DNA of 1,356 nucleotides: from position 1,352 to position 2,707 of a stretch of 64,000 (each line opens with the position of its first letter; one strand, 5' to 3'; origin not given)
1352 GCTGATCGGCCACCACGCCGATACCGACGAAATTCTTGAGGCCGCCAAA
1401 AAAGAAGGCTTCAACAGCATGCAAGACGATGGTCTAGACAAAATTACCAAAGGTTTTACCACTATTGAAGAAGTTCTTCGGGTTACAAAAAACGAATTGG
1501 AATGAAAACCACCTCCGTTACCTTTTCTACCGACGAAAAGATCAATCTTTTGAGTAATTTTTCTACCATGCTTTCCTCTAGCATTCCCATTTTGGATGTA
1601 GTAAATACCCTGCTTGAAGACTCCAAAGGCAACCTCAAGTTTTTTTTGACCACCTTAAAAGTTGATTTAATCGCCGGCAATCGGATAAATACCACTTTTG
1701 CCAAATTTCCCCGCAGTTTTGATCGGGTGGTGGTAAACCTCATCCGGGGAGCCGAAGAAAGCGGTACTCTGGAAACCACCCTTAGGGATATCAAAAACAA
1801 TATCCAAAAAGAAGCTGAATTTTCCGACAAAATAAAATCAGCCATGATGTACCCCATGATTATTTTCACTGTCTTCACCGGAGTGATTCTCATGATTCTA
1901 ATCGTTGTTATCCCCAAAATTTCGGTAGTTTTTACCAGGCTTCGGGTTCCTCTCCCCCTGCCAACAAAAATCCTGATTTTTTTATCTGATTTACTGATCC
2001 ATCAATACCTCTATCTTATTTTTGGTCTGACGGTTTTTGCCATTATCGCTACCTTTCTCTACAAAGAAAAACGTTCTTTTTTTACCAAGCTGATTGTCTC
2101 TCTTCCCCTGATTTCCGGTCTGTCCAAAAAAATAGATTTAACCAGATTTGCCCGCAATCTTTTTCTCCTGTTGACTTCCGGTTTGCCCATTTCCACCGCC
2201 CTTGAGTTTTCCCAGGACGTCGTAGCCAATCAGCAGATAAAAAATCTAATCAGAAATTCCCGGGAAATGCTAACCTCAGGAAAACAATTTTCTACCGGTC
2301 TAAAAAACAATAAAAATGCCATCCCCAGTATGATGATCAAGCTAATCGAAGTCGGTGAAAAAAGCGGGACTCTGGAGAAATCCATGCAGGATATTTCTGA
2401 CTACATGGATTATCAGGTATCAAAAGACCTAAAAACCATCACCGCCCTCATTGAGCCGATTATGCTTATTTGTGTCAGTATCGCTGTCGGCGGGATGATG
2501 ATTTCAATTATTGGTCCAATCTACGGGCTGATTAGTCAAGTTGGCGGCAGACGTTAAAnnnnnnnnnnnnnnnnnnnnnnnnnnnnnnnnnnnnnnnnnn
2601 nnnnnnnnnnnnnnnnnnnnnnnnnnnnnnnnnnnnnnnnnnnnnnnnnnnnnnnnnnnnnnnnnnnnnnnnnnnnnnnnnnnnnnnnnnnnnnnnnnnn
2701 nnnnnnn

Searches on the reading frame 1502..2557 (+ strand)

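Call 8: search_protein_families(library=pfam, proteins=[window:1502-2557:+], max_evalue=0.001)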
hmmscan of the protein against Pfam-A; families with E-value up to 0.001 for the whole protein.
window:1502-2557:+ (351 aa): 1 family
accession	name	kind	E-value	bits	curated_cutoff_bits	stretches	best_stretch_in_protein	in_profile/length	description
PF00482.28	T2SSF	-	3.5e-48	163.1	25.2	2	216-339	1-125/125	Type II secretion system (T2SS), protein F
